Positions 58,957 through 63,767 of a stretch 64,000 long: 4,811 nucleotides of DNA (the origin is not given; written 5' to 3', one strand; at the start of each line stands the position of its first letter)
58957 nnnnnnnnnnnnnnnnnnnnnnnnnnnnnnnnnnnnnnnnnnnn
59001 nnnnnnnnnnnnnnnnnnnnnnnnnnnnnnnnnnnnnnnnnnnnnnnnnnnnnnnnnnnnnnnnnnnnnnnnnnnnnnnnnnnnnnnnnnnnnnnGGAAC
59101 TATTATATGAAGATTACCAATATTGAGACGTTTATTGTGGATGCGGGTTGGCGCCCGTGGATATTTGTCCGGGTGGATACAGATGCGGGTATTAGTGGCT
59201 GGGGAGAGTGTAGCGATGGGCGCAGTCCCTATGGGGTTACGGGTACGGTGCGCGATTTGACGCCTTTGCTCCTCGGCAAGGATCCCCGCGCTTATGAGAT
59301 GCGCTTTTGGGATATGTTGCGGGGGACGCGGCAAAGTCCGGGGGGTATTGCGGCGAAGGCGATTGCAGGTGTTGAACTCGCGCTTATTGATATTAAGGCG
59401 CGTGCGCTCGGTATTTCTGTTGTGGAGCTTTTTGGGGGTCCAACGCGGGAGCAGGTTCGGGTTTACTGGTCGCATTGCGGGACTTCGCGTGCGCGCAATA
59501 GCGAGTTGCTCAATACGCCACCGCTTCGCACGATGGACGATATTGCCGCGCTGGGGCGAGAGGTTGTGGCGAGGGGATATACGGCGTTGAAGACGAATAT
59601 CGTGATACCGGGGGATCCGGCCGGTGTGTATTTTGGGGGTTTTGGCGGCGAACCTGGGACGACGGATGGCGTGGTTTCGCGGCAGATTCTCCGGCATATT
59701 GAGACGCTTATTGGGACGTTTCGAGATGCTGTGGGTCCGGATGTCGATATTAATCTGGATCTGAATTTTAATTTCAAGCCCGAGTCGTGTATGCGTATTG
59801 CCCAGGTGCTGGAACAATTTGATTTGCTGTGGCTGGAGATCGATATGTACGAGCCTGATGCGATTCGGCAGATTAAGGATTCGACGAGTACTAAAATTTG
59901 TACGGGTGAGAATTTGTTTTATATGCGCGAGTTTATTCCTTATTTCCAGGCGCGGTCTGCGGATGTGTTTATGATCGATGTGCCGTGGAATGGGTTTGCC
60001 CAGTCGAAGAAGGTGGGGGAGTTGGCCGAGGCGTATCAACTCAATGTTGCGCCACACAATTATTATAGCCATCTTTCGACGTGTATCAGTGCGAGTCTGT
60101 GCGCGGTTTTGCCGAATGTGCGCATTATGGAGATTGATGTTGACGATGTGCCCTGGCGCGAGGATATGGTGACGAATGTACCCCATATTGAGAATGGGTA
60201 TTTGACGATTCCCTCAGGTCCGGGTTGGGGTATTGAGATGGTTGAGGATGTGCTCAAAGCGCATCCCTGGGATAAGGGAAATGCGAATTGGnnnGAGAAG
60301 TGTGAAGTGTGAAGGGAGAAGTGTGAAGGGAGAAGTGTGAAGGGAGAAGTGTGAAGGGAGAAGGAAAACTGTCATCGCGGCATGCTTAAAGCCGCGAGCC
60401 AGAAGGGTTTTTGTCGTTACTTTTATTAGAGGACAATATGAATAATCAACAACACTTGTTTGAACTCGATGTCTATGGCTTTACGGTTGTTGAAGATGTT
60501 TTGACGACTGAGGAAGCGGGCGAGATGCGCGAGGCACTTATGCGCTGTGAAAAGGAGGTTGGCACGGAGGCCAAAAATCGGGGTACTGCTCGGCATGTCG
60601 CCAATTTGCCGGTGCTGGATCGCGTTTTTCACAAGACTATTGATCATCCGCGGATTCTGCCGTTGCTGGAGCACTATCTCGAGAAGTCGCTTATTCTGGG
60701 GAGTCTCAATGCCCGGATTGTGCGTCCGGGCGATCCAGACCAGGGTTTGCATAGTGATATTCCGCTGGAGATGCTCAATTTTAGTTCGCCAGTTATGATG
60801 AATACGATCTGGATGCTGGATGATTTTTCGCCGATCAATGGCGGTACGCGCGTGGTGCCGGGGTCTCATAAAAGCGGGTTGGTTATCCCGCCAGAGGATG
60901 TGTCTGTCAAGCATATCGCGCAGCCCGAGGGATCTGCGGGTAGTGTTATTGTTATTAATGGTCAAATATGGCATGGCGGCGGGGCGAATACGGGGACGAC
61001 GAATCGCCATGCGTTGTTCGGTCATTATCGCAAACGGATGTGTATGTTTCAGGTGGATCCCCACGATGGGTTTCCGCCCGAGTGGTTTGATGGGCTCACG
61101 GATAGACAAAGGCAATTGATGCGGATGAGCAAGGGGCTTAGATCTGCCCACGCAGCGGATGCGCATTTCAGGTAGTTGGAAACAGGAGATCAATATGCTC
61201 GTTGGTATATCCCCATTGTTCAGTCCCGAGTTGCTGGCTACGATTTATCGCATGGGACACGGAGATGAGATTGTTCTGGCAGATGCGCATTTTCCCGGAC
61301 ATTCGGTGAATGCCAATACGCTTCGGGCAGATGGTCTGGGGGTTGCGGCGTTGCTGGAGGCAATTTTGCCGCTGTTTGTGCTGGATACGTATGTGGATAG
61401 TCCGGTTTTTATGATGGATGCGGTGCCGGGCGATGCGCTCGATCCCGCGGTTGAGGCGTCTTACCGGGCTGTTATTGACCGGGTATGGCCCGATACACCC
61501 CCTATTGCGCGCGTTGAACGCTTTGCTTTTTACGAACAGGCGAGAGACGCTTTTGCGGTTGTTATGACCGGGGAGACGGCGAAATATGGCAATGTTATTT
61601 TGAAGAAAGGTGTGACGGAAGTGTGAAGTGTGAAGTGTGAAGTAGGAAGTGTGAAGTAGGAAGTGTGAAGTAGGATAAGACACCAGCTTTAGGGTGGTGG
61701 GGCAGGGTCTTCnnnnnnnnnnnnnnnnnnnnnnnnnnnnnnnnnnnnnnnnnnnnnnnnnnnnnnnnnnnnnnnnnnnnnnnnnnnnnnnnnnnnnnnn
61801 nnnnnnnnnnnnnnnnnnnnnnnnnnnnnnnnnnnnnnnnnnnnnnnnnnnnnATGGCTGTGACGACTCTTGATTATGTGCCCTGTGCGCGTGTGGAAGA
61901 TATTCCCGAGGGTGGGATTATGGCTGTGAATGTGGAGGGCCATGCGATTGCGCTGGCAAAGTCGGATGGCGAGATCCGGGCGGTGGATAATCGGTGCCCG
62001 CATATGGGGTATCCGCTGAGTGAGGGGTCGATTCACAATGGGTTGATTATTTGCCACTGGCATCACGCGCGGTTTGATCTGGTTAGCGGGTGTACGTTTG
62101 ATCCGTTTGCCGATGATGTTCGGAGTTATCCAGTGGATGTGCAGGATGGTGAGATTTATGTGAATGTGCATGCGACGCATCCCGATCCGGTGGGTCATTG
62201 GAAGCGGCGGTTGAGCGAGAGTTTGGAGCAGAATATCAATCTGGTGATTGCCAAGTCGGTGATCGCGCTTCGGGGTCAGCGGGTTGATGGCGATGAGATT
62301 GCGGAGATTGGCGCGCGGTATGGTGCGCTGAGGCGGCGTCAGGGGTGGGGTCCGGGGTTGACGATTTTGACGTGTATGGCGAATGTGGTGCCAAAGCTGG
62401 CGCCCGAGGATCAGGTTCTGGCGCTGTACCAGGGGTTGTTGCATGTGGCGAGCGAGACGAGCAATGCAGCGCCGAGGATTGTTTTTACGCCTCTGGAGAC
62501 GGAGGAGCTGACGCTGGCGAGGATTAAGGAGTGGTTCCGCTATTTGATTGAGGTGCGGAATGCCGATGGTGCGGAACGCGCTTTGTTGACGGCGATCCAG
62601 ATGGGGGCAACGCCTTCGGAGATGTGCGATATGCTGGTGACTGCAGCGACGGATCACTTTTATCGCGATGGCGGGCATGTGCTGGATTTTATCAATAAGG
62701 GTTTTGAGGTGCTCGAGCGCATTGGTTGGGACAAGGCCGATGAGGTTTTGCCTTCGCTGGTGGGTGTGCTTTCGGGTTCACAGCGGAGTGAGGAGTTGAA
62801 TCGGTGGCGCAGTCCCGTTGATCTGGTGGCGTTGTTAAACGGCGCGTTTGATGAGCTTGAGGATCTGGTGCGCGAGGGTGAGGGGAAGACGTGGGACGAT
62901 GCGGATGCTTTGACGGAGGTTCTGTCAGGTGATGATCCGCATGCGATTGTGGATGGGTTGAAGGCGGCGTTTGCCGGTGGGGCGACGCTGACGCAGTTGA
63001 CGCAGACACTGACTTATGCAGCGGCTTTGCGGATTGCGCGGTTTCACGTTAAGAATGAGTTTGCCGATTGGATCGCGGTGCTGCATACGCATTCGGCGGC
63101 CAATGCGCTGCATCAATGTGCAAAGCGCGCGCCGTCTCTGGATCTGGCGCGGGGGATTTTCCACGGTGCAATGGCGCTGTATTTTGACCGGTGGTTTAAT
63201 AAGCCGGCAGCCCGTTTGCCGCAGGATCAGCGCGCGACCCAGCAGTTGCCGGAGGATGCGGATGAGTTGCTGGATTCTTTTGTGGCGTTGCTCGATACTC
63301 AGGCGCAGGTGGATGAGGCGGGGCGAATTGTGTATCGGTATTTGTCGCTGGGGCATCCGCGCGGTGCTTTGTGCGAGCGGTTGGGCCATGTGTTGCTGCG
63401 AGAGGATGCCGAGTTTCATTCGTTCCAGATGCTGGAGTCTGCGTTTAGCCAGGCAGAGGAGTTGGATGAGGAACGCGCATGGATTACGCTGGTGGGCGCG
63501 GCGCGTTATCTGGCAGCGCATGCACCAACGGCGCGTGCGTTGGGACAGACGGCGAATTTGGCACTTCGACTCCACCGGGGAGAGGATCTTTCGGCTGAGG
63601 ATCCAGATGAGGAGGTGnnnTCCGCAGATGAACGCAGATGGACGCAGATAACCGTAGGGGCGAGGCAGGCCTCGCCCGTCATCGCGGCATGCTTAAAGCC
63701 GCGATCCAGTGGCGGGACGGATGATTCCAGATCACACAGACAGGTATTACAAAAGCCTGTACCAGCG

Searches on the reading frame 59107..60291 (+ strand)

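Call 8: search_protein_families(library=pfam, proteins=[window:59107-60291:+])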
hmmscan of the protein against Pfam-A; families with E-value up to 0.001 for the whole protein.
window:59107-60291:+ (395 aa): 2 families
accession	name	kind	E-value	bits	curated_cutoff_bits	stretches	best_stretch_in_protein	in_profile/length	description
PF13378.12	MR_MLE_C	-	8e-42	143.9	29.4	1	147-381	3-218/219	Enolase C-terminal domain-like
PF02746.21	MR_MLE_N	-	6e-15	55.9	22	1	17-110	27-117/117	Mandelate racemase / muconate lactonizing enzyme, N-terminal domain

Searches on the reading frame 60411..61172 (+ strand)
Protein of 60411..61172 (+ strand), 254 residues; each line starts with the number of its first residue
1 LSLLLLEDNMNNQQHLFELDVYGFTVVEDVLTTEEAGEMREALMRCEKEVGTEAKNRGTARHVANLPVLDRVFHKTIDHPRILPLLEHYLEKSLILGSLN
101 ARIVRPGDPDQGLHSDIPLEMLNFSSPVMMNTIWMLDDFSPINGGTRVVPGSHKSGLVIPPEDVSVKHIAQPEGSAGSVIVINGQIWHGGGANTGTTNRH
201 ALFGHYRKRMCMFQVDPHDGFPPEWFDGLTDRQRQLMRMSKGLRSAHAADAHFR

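Call 9: search_protein_families(library=pfam, proteins=[window:60411-61172:+])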
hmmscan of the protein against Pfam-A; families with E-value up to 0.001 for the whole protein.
window:60411-61172:+ (254 aa): 1 family
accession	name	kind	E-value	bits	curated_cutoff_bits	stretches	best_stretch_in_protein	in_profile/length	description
PF05721.19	PhyH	-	2.7e-21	77.3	22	1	20-201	2-213/213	Phytanoyl-CoA dioxygenase (PhyH)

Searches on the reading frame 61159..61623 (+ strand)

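Call 9: search_protein_families(library=pfam, proteins=[window:61159-61623:+])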
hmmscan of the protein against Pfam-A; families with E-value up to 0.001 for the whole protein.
window:61159-61623:+ (155 aa): 1 family
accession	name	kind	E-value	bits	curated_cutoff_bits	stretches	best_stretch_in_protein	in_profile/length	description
PF05025.18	RbsD_FucU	-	4.6e-40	137.7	25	1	16-153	2-138/138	RbsD / FucU transport protein family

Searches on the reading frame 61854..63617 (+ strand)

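Call 9: search_protein_families(library=pfam, proteins=[window:61854-63617:+])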
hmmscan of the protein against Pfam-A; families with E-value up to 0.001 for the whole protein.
window:61854-63617:+ (588 aa): 3 families
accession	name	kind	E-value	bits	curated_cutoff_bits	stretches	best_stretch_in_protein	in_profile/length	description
PF00355.32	Rieske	-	9.9e-18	64.3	20.3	1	9-93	3-88/88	Rieske [2Fe-2S] domain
PF13806.12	Rieske_2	-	1.1e-11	45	27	1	8-103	2-103/104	Rieske-like [2Fe-2S] domain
PF22543.2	Rieske_4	-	0.00016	22.4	28.4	0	12-79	4-75/119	Soluble Rieske-type ferredoxin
